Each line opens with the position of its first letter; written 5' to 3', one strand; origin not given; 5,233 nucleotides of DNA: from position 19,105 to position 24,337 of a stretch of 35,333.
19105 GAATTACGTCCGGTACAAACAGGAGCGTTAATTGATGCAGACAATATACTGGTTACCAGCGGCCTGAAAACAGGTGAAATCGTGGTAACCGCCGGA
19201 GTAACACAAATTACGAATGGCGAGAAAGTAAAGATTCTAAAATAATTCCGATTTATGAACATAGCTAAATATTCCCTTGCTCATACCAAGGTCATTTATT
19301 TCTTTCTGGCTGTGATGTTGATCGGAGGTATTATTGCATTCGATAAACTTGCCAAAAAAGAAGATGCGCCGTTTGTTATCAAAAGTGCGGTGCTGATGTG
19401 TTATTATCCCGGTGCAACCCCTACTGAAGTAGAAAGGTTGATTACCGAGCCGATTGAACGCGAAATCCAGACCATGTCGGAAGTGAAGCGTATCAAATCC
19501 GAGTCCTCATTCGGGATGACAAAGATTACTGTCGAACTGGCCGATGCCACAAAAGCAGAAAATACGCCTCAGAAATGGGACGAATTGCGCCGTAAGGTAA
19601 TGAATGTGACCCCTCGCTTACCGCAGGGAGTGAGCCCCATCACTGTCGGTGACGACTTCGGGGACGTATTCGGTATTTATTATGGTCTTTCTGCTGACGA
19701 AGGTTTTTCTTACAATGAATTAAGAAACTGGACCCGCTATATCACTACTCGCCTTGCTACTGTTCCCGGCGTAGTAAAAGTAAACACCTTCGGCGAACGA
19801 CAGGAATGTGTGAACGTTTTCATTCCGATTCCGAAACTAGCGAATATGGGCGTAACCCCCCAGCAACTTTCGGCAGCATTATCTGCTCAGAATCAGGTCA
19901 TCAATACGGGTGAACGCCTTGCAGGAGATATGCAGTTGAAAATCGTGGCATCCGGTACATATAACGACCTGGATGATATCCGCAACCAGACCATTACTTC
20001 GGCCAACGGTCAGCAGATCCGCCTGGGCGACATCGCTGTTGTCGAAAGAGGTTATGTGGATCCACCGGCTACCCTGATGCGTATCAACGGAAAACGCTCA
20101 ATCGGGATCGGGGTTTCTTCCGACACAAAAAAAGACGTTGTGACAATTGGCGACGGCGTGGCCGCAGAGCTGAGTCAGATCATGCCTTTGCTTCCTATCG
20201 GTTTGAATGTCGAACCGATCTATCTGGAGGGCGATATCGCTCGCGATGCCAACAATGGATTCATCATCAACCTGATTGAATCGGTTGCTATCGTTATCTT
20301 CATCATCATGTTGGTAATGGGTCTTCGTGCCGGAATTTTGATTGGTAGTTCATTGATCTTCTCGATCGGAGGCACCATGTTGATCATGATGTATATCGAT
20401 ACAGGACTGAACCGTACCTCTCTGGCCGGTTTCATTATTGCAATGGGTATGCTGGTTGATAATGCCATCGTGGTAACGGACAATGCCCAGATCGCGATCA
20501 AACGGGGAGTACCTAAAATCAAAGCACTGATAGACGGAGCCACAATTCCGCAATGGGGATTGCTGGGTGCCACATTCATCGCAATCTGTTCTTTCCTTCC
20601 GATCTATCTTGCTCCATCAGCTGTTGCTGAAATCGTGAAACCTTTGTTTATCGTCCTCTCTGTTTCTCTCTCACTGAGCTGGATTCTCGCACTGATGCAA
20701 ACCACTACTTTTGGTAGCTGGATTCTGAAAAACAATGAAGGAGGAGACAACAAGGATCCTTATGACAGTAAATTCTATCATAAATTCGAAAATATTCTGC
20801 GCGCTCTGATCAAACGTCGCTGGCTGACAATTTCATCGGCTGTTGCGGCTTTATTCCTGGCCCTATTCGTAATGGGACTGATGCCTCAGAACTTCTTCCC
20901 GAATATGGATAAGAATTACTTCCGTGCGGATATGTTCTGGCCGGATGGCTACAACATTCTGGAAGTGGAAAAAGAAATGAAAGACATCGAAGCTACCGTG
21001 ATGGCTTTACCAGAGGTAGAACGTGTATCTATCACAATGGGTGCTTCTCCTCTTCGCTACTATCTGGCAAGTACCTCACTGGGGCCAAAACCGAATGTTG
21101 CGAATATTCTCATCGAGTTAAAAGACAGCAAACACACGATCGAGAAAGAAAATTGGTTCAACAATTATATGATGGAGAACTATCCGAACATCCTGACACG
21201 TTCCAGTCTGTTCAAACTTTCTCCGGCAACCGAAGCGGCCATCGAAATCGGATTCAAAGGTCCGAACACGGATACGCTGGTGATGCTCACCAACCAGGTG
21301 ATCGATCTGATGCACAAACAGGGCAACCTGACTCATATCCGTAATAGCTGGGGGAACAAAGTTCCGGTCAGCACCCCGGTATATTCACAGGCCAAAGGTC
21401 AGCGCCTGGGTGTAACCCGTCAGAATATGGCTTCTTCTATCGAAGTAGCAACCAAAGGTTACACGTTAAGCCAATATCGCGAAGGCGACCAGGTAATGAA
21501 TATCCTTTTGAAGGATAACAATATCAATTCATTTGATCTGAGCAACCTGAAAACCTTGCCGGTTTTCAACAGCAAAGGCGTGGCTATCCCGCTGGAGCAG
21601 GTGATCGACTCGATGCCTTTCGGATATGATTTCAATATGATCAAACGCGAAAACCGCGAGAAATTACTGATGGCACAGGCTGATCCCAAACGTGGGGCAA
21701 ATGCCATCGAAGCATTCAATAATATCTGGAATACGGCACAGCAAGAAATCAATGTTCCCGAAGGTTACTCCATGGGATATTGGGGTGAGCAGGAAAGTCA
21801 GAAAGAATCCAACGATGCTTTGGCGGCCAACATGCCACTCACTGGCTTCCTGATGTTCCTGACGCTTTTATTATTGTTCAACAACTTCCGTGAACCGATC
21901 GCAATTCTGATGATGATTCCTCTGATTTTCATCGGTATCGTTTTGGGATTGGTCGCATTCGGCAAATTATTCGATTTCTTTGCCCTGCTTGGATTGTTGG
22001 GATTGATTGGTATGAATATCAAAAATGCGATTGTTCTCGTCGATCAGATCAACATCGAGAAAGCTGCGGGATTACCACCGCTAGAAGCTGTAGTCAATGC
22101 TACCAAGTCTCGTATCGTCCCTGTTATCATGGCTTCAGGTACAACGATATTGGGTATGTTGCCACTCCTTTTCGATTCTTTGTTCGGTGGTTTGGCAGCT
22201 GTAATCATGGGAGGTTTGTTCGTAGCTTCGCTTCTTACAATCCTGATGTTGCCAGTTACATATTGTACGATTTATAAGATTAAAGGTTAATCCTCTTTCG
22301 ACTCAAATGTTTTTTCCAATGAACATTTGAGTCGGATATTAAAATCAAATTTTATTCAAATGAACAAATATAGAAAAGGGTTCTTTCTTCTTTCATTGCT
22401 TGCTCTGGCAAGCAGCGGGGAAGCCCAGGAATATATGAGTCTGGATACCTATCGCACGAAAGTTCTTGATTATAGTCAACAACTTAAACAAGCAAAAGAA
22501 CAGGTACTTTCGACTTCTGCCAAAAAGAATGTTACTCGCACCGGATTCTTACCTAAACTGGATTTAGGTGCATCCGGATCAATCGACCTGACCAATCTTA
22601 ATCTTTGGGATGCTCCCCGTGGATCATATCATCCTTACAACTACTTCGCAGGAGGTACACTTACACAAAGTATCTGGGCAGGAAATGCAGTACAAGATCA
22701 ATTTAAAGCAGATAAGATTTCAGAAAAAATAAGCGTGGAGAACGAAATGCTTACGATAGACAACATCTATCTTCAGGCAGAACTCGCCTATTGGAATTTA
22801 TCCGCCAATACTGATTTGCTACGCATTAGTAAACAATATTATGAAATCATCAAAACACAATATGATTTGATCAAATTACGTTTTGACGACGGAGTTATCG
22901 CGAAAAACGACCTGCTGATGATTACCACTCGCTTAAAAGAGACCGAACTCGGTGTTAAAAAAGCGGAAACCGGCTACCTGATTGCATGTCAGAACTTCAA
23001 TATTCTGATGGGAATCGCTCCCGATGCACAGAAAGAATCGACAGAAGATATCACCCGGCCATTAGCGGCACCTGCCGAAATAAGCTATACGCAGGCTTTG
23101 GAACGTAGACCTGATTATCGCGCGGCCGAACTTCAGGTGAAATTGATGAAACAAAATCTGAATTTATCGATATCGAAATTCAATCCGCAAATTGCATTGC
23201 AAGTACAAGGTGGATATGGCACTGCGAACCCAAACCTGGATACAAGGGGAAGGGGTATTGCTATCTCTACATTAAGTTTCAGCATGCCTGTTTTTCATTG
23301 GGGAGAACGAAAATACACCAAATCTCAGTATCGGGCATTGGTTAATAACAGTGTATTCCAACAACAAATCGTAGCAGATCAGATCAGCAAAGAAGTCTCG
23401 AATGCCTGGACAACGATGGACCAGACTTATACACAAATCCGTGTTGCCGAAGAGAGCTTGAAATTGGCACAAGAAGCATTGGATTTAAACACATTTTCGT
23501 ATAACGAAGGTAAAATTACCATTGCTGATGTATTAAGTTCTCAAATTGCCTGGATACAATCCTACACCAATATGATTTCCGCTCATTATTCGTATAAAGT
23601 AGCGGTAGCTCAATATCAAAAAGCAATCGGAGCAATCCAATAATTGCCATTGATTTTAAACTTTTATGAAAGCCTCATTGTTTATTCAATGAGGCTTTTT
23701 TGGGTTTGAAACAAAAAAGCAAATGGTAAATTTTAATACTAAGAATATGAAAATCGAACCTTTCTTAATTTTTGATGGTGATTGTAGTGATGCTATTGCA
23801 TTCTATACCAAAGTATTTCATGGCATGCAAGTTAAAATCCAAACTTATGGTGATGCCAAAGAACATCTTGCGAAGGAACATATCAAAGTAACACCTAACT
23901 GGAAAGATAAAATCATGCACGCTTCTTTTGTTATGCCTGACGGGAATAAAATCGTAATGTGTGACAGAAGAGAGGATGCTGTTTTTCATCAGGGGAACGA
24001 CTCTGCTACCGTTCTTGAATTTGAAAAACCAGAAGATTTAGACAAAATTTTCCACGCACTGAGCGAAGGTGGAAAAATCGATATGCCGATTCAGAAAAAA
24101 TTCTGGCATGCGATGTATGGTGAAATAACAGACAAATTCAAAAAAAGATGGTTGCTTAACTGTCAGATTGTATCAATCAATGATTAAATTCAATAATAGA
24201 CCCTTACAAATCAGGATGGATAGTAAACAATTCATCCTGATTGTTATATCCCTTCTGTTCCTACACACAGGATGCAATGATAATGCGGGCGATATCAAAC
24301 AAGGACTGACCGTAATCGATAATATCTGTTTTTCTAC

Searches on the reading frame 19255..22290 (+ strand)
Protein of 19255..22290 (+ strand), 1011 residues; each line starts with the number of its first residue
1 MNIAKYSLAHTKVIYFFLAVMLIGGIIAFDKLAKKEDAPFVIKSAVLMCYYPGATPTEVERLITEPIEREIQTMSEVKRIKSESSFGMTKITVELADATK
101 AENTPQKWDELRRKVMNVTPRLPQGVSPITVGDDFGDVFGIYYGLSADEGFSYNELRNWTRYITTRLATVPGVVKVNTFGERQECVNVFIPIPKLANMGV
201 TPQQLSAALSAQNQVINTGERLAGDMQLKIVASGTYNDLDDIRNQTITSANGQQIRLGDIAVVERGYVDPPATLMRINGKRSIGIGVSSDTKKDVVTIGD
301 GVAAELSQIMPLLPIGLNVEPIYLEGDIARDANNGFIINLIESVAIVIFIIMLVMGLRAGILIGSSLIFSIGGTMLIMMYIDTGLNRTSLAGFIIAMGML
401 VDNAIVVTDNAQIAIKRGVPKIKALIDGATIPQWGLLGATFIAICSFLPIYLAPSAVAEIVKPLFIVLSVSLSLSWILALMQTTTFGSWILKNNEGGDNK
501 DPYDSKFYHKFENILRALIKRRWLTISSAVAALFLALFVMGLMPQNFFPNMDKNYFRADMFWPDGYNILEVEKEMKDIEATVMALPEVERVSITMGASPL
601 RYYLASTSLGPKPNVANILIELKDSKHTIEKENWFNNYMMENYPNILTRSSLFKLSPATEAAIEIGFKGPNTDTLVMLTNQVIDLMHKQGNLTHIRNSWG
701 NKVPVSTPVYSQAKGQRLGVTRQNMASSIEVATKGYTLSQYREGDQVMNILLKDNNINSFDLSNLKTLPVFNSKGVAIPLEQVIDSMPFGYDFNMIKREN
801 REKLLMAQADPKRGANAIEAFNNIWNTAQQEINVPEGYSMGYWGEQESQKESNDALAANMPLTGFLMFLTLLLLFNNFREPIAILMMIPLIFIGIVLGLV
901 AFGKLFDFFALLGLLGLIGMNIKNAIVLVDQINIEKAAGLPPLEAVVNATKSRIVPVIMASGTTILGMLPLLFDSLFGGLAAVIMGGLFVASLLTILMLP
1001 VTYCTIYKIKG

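Call 55: search_protein_families(library=pfam, proteins=[window:19255-22290:+], max_evalue=0.00001)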
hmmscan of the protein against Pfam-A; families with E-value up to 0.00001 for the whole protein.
window:19255-22290:+ (1011 aa): 1 family
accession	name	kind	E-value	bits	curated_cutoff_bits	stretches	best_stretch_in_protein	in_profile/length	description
PF00873.25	ACR_tran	-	1.6e-148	496.7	28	1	4-1006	2-1020/1021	AcrB/AcrD/AcrF family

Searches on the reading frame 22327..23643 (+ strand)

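Call 55: search_protein_families(library=pfam, proteins=[window:22327-23643:+], max_evalue=0.00001)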
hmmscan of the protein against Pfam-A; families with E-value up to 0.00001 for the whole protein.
window:22327-23643:+ (438 aa): 1 family
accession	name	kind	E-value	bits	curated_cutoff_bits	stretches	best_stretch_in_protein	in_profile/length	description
PF02321.23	OEP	-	5.7e-51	173.4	22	2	254-435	5-187/187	Outer membrane efflux protein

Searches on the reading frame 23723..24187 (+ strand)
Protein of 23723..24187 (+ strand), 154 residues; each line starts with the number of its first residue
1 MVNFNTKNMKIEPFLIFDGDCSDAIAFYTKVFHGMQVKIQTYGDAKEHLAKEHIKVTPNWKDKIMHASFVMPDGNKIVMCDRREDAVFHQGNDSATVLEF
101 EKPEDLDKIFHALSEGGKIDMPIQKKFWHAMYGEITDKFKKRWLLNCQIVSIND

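Call 55: search_protein_families(library=pfam, proteins=[window:23723-24187:+], max_evalue=0.00001)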
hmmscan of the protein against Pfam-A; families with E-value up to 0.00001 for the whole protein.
window:23723-24187:+ (154 aa): 2 families
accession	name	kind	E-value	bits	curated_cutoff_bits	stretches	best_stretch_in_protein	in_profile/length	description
PF00903.31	Glyoxalase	-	5.2e-10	40.2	20.6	1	11-140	2-116/121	Glyoxalase/Bleomycin resistance protein/Dioxygenase superfamily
PF06983.19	3-dmu-9_3-mt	-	1.2e-08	36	24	1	10-143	2-113/116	3-demethylubiquinone-9 3-methyltransferase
